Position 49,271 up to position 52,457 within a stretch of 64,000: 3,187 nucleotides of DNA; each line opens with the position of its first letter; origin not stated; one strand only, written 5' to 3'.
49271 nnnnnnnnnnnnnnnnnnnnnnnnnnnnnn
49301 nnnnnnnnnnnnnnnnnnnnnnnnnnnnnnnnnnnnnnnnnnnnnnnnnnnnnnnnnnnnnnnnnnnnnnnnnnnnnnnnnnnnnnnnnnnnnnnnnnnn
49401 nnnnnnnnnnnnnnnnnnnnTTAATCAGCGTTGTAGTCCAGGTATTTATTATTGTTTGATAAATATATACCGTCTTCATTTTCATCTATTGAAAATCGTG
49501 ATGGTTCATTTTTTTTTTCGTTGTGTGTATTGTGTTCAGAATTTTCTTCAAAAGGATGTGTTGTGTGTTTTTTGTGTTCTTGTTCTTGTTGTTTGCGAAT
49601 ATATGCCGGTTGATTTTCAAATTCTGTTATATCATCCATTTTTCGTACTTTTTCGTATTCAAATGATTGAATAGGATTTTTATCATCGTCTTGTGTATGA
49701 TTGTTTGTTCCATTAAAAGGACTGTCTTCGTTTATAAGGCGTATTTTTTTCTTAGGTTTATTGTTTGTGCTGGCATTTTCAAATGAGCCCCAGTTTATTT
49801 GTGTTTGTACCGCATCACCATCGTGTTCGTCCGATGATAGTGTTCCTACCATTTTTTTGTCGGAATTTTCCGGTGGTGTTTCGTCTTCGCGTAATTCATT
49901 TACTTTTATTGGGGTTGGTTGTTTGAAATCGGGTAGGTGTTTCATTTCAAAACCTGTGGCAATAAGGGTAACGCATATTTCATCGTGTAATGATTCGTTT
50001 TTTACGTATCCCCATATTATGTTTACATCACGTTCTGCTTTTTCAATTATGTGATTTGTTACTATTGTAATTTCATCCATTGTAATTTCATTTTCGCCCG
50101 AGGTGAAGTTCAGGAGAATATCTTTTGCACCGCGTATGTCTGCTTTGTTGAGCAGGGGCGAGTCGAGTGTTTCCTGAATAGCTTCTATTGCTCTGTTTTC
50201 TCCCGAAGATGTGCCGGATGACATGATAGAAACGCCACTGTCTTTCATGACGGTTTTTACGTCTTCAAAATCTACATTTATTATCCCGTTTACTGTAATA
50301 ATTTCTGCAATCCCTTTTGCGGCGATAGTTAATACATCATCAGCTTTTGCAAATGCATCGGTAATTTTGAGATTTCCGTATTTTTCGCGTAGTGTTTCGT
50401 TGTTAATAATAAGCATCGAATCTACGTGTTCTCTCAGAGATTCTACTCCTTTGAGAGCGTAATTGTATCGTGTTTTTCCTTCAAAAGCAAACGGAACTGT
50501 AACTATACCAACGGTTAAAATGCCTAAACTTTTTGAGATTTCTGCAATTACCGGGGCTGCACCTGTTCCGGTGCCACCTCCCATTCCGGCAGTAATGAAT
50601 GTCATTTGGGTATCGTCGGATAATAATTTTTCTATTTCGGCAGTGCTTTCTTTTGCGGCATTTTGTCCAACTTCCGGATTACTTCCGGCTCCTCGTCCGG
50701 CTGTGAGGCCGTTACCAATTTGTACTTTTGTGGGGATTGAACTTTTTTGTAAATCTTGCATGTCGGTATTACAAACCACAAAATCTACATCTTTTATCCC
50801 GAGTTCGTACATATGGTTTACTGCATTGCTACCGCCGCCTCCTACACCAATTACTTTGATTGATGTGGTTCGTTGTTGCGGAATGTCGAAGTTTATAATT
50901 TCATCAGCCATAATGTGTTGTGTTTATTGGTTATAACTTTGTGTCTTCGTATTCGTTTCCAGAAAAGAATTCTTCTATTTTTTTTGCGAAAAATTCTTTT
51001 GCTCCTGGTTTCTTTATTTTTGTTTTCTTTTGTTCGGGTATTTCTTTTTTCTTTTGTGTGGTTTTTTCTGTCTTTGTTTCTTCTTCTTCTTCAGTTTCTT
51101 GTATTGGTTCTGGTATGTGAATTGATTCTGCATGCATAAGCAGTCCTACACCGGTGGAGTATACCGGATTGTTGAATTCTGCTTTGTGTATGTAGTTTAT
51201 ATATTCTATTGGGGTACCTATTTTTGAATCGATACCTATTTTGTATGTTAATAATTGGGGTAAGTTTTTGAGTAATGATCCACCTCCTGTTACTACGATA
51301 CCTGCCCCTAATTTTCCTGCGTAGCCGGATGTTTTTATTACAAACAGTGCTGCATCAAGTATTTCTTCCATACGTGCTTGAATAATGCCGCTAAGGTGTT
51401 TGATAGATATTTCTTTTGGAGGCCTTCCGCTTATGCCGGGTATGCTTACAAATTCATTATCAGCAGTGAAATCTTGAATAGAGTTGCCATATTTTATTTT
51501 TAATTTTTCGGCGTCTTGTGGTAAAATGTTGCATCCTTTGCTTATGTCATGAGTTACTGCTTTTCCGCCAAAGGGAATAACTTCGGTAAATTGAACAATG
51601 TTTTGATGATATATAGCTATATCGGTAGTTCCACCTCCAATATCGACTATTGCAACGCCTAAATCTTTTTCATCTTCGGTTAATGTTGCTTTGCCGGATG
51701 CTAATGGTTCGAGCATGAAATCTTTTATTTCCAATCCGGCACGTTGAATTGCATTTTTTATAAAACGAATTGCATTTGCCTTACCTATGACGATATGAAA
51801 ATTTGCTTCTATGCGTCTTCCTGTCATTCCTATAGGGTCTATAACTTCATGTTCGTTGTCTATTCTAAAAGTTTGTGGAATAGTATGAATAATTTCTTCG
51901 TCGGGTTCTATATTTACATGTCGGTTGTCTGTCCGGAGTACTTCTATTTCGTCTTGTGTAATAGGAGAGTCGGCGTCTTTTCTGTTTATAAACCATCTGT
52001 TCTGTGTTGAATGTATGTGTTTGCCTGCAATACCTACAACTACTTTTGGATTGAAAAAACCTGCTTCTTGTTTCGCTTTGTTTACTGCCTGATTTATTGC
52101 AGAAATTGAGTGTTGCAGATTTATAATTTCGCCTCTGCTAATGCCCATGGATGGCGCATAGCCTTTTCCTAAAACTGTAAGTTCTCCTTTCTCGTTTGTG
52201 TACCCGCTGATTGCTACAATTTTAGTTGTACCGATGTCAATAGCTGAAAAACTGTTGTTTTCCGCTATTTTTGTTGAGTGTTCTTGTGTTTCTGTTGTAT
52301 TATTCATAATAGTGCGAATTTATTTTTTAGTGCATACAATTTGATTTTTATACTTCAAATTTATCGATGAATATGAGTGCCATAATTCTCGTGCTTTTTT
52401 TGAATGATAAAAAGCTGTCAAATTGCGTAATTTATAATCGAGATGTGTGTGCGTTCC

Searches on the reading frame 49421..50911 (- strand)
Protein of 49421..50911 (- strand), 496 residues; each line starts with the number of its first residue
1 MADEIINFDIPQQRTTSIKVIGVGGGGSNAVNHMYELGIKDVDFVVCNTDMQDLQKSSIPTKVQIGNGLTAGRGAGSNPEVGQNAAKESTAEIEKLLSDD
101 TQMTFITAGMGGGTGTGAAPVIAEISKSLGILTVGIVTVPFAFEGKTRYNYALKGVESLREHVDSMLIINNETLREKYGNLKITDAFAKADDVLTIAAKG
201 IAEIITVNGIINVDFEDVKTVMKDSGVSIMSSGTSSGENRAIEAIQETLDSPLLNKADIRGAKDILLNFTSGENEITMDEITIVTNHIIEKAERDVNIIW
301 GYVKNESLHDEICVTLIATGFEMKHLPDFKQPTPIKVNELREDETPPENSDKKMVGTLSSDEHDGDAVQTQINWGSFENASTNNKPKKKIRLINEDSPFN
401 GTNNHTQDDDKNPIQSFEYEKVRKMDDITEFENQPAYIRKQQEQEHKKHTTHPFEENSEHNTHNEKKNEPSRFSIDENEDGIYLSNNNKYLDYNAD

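Call 11: find_encoding_contigs(protein=window:49421-50911:-, flank=10000, max_places=10)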
Protein window:49421-50911:- (496 aa): no gene with exactly this product is on record in the collection.

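Call 53: find_homologous_proteins(query=window:49421-50911:-, max_evalue=1e-80)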
Query window:49421-50911:- (496 aa): 7999 proteins with E <= 1e-80 among 8000 candidates; the best 120 are listed.
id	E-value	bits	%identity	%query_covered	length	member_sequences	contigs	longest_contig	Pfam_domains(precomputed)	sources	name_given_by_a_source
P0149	0.0e+0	1100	100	100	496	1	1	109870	PF00091.32,PF12327.14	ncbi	ncbi:MAG: cell division protein FtsZ [Bacteroidales bacterium]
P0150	3.0e-245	833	80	100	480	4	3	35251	PF00091.32,PF12327.14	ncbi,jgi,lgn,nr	ncbi:MAG: cell division protein FtsZ [Bacteroidales bacterium]|jgi:cell division protein FtsZ|nr:cel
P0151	2.2e-226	770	72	100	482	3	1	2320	PF00091.32,PF12327.14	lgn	-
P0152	1.8e-222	758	71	100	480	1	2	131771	PF00091.32,PF12327.14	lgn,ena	-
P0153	6.7e-220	749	71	100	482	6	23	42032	PF00091.32,PF12327.14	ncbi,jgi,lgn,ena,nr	ncbi:MAG: cell division protein FtsZ [Bacteroidales bacterium]|nr:cell division protein FtsZ [Bacter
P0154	8.1e-210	716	86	79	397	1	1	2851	PF00091.32,PF12327.14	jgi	jgi:cell division protein FtsZ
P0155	1.2e-208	712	66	100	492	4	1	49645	PF00091.32,PF12327.14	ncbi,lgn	-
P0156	4.9e-206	703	66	100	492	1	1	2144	PF00091.32,PF12327.14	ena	-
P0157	3.2e-204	697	66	99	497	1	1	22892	PF00091.32,PF12327.14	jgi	-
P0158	6.9e-198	676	65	100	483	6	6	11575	PF00091.32,PF12327.14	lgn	-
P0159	7.8e-198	676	65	100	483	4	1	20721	PF00091.32,PF12327.14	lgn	-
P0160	2.5e-197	675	65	100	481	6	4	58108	PF00091.32,PF12327.14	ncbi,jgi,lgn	jgi:cell division protein FtsZ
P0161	3.1e-197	674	63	100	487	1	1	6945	PF00091.32,PF12327.14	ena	-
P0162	9.0e-197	673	65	100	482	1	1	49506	PF00091.32,PF12327.14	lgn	-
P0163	1.5e-196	672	64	100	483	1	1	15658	PF00091.32,PF12327.14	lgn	-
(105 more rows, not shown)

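Call 54: find_encoding_contigs(protein=P0150, flank=5000, max_places=3)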
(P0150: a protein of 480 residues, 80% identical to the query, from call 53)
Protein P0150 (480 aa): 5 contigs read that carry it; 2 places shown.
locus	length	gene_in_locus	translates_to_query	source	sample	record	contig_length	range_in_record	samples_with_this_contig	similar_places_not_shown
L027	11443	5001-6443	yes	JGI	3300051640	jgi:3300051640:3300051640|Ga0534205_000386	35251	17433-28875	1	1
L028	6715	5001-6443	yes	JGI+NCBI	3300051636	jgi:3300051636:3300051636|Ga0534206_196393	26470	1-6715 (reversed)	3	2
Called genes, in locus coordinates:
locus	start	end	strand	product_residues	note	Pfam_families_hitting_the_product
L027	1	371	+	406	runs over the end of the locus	PF01098:FTSW_RODA_SPOVE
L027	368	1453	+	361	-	PF03033:Glyco_transf_28, PF04101:Glyco_tran_28_C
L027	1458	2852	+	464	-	PF01225:Mur_ligase, PF08245:Mur_ligase_M, PF02875:Mur_ligase_C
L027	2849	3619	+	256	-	-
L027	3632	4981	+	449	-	PF02491:SHS2_FTSA, PF06723:MreB_Mbl, PF11104:PilM_2 (weak), PF14450:FtsA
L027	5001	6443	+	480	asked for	PF00091:Tubulin, PF12327:FtsZ_C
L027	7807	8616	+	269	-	PF21350:Cas6_I-A, PF01881:Cas_Cas6_C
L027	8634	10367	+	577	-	-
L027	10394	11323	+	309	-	PF05107:Cas_Cas7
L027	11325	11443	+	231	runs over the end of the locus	PF09704:Cas_Cas5d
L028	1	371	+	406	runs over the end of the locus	PF01098:FTSW_RODA_SPOVE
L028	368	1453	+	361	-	PF03033:Glyco_transf_28, PF04101:Glyco_tran_28_C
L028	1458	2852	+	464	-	PF01225:Mur_ligase, PF08245:Mur_ligase_M, PF02875:Mur_ligase_C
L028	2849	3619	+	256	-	-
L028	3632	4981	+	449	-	PF02491:SHS2_FTSA, PF06723:MreB_Mbl, PF11104:PilM_2 (weak), PF14450:FtsA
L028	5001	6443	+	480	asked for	PF00091:Tubulin, PF12327:FtsZ_C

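Call 55: find_encoding_contigs(protein=P0152, flank=5000, max_places=2)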
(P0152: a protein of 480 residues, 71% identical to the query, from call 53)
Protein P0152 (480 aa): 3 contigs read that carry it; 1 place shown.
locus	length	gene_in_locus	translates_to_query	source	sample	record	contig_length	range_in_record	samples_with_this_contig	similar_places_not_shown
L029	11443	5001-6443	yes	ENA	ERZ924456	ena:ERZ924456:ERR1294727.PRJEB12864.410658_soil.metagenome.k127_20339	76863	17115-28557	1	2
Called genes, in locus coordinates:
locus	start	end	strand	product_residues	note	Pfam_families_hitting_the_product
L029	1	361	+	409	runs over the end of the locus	PF01098:FTSW_RODA_SPOVE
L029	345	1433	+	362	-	PF03033:Glyco_transf_28, PF04101:Glyco_tran_28_C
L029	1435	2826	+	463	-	PF01225:Mur_ligase, PF08245:Mur_ligase_M, PF02875:Mur_ligase_C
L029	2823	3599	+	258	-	-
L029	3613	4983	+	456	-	PF02491:SHS2_FTSA, PF06723:MreB_Mbl, PF11104:PilM_2 (weak), PF14450:FtsA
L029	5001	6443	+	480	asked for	PF00091:Tubulin, PF12327:FtsZ_C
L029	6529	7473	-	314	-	PF07291:MauE, PF07681:DoxX (weak)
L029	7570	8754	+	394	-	PF13562:NTP_transf_4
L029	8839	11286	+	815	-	PF02190:LON_substr_bdg, PF00004:AAA, PF07728:AAA_5, PF22667:Lon_lid, PF05362:Lon_C, PF13541:ChlI (weak)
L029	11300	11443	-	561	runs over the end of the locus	PF22694:CtpB_N-like (faint), PF00595:PDZ, PF13180:PDZ_2 (weak), PF17820:PDZ_6, PF03572:Peptidase_S41, PF28547:CHD_PDZ-protease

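Call 56: find_encoding_contigs(protein=P0153, flank=5000, max_places=3)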
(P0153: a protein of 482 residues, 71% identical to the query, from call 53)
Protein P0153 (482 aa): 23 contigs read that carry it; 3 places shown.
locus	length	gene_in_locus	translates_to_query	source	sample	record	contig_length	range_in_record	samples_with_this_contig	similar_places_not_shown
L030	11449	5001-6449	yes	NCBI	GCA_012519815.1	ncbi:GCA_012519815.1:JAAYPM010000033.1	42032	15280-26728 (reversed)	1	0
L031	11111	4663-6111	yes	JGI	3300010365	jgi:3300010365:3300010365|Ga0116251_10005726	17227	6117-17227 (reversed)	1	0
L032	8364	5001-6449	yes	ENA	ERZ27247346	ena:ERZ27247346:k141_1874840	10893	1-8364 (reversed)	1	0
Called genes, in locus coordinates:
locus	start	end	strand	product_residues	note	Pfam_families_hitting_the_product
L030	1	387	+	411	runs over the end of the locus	PF01098:FTSW_RODA_SPOVE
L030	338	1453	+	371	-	PF03033:Glyco_transf_28, PF04101:Glyco_tran_28_C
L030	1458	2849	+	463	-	PF01225:Mur_ligase, PF08245:Mur_ligase_M, PF02875:Mur_ligase_C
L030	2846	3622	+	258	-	-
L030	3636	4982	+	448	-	PF11104:PilM_2, PF02491:SHS2_FTSA, PF06723:MreB_Mbl, PF14450:FtsA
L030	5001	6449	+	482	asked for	PF00091:Tubulin, PF12327:FtsZ_C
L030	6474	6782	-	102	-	PF04383:KilA-N (weak)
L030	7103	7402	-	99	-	PF05016:ParE_toxin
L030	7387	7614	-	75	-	-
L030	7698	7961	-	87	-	-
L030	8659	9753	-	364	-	PF06114:Peptidase_M78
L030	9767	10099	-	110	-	-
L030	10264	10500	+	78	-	-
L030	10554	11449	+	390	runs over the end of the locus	PF13562:NTP_transf_4, PF00132:Hexapep (faint)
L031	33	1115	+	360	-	PF03033:Glyco_transf_28, PF04101:Glyco_tran_28_C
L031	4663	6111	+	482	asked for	PF00091:Tubulin, PF12327:FtsZ_C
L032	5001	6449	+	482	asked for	PF00091:Tubulin, PF12327:FtsZ_C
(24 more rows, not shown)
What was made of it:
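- More distant relatives (FtsZ 71%) have other genes after ftsZ (calls 55, 56), so the site is a variable hotspot and independent arrival is possible.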

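Call 57: find_encoding_contigs(protein=P0150, flank=10000, max_places=5)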
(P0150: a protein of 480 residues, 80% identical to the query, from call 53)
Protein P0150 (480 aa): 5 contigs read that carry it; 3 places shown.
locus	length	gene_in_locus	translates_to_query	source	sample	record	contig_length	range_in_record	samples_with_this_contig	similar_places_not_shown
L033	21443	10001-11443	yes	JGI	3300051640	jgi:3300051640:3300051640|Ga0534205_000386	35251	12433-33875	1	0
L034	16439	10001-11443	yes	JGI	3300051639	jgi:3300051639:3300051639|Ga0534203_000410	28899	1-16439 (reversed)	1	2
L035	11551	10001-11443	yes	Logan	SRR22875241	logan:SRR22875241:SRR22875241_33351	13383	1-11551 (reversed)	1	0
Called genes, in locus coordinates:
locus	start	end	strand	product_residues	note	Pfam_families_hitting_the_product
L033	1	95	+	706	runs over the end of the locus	PF03717:PBP_dimer, PF00905:Transpeptidase, PF03793:PASTA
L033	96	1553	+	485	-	PF01225:Mur_ligase, PF08245:Mur_ligase_M, PF02875:Mur_ligase_C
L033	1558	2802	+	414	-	PF00953:Glycos_transf_4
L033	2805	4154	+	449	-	PF21799:MurD-like_N, PF08245:Mur_ligase_M, PF02875:Mur_ligase_C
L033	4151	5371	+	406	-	PF01098:FTSW_RODA_SPOVE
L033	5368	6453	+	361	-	PF03033:Glyco_transf_28, PF04101:Glyco_tran_28_C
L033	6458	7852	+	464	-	PF01225:Mur_ligase, PF08245:Mur_ligase_M, PF02875:Mur_ligase_C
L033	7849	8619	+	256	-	-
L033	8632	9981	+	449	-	PF02491:SHS2_FTSA, PF06723:MreB_Mbl, PF11104:PilM_2 (weak), PF14450:FtsA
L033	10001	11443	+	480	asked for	PF00091:Tubulin, PF12327:FtsZ_C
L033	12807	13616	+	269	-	PF21350:Cas6_I-A, PF01881:Cas_Cas6_C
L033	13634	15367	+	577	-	-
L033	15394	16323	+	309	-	PF05107:Cas_Cas7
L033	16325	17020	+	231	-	PF09704:Cas_Cas5d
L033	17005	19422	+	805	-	PF04851:ResIII (weak), PF00270:DEAD (weak), PF22590:Cas3-like_C_2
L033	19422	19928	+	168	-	PF01930:Cas_Cas4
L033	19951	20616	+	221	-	-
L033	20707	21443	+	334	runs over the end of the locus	PF01867:Cas_Cas1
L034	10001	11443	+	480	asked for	PF00091:Tubulin, PF12327:FtsZ_C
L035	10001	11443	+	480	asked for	PF00091:Tubulin, PF12327:FtsZ_C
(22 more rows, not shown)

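Call 60: find_encoding_contigs(protein=P0154, flank=5000, max_places=4)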
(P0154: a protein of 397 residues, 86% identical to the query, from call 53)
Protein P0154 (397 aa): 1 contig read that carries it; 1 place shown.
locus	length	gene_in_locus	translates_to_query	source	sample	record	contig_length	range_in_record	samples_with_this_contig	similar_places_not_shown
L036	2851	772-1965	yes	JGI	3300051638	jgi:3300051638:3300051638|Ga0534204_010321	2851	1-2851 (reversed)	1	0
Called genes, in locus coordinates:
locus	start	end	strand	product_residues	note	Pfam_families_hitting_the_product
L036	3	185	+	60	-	?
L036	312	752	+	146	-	-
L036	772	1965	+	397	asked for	PF00091:Tubulin, PF12327:FtsZ_C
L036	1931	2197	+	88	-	-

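Call 63: search_protein_families(library=ncbifam, proteins=[L033:12807-13616:+, L033:13634-15367:+, L033:15394-16323:+, L033:16325-17020:+, L033:17005-19422:+, L033:19422-19928:+, L033:19951-20616:+, L033:20707-21441:+], max_evalue=0.00001)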
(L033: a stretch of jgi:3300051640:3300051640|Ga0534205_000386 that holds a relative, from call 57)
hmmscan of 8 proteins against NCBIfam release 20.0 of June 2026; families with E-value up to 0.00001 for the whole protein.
L033:12807-13616:+ (269 aa): 1 family
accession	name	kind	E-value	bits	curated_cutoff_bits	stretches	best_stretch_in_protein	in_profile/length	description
TIGR01877.1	cas_cas6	equivalog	3.7e-31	109.1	58.65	1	50-262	2-200/200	CRISPR-associated endoribonuclease Cas6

L033:13634-15367:+ (577 aa): 0 families

L033:15394-16323:+ (309 aa): 3 families
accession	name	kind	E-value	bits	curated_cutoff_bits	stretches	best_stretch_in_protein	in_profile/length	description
TIGR02590.1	cas_Csh2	exception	2.2e-53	181.6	171.55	1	7-290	1-278/286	type I-B CRISPR-associated protein Cas7/Csh2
TIGR01595.1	cas_CT1132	subfamily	1.1e-41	143.2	125.8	1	6-290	3-261/268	CRISPR-associated protein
TIGR02589.1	cas_Csd2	exception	1.1e-23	84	182.25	1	8-218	2-214/284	type I-C CRISPR-associated protein Cas7/Csd2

L033:16325-17020:+ (231 aa): 2 families
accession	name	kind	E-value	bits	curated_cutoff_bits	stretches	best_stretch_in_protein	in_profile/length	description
TIGR02592.1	cas_Cas5h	exception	8e-18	65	97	1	2-193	1-195/241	type I-B CRISPR-associated protein Cas5b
TIGR02593.1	CRISPR_cas5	subfamily_domain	4.4e-08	32.8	17.8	1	3-45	1-43/43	CRISPR-associated protein Cas5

L033:17005-19422:+ (805 aa): 5 families
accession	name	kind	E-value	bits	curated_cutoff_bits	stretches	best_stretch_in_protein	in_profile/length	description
TIGR01587.1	cas3_core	equivalog_domain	8.6e-44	150.1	102.45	1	274-625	4-340/358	CRISPR-associated helicase Cas3'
TIGR02621.3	cas3_GSU0051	exception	4.9e-27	95.1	400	1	404-611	173-383/854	type I-G CRISPR-associated helicase/endonuclease Cas3g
TIGR01596.1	cas3_HD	equivalog_domain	1.4e-13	51.3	43.45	1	32-173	30-143/178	CRISPR-associated endonuclease Cas3''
NF007248.0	PRK09694.1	equivalog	6.7e-12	44.2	569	1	491-608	546-669/878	CRISPR-associated helicase/endonuclease Cas3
TIGR02562.1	cas3_yersinia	equivalog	1.5e-06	26.4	565.95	0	34-62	115-143/1110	type I-F CRISPR-associated helicase Cas3f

L033:19422-19928:+ (168 aa): 2 families
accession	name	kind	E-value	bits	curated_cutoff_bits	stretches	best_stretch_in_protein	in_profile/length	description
TIGR00372.1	cas4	equivalog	1.3e-24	87.1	65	1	4-164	2-179/180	CRISPR-associated protein Cas4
NF049935.1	cas4g_cas1g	exception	1.8e-10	39.9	560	1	76-168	95-194/546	CRISPR-associated endonuclease Cas4g/Cas1g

L033:19951-20616:+ (221 aa): 1 family
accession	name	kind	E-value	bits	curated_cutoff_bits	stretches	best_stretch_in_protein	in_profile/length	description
NF047646.1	REP_Tyr_transpos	equivalog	5e-11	42.7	80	1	46-174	47-145/146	REP-associated tyrosine transposase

L033:20707-21441:+ (245 aa): 8 families
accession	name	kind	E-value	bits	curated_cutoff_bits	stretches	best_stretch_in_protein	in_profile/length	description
TIGR03641.1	cas1_HMARI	exception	2.4e-95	319.5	304.1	1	3-245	1-235/324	type I-B CRISPR-associated endonuclease Cas1b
TIGR00287.1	cas1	equivalog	3.2e-65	220.4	71.7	1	6-245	3-243/327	CRISPR-associated endonuclease Cas1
TIGR04093.1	cas1_CYANO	exception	7e-39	133.7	385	1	6-245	4-245/334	type I-D CRISPR-associated endonuclease Cas1d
NF049935.1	cas4g_cas1g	exception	2.5e-30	105.4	560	1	25-245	233-457/546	CRISPR-associated endonuclease Cas4g/Cas1g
TIGR03983.1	cas1_MYXAN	equivalog_domain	2.3e-29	102.4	358.05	1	11-244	21-256/347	type I-MYXAN CRISPR-associated endonuclease Cas1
TIGR03640.1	cas1_DVULG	exception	6.6e-28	97.9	385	1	24-244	21-250/340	type I-C CRISPR-associated endonuclease Cas1c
TIGR04329.1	cas1_PREFRAN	exception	6.2e-09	35.4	300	1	36-244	38-239/317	type V CRISPR-associated endonuclease Cas1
TIGR03639.1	cas1_NMENI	exception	8.6e-07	28.5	120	1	35-245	28-223/278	type II CRISPR-associated endonuclease Cas1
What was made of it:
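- On Complete type I-B CRISPR-Cas locus: The operon is present at the orthologous site in the relative (calls 57, 63).
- On REP/BIME elements (the 217-nt units): A 221-aa ORF between cas4 and cas1 of the relative matches REP_Tyr_transpos at 42.7 bits, below the cut-off of 80 (call 63).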

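Call 85: find_encoding_contigs(protein=P0155, flank=8000, max_places=2)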
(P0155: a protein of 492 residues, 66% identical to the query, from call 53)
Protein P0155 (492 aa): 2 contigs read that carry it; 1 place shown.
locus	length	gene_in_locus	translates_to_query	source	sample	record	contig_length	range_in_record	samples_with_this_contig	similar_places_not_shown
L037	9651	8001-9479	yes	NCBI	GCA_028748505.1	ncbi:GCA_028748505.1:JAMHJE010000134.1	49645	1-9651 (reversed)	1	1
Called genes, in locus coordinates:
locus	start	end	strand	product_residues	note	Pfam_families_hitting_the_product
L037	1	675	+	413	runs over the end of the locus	PF00953:Glycos_transf_4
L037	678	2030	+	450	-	PF21377:MurD_N, PF21799:MurD-like_N, PF08245:Mur_ligase_M, PF02875:Mur_ligase_C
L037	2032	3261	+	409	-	PF01098:FTSW_RODA_SPOVE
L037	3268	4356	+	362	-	PF03033:Glyco_transf_28, PF04101:Glyco_tran_28_C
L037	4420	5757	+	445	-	PF01225:Mur_ligase, PF08245:Mur_ligase_M, PF02875:Mur_ligase_C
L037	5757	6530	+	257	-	-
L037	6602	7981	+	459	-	PF02491:SHS2_FTSA, PF06723:MreB_Mbl, PF11104:PilM_2 (weak), PF14450:FtsA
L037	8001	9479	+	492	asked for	PF00091:Tubulin, PF12327:FtsZ_C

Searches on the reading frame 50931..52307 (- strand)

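Call 89: search_protein_families(library=pfam, proteins=[window:50931-52307:-], max_evalue=0.000001)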
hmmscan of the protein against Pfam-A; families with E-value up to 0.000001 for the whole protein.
window:50931-52307:- (458 aa): 4 families
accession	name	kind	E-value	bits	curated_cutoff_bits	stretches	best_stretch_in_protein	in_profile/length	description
PF14450.12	FtsA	-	8.6e-33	113.8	31.8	1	219-388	1-127/127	Cell division protein FtsA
PF02491.25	SHS2_FTSA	-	7.1e-23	81.2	25.4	1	95-173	1-78/79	SHS2 domain inserted in FTSA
PF06723.19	MreB_Mbl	-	1.2e-12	47.8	27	1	211-363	140-303/327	MreB/Mbl protein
PF11104.14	PilM_2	-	2.8e-11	43.4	27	1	206-272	170-236/340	Type IV pilus assembly protein PilM;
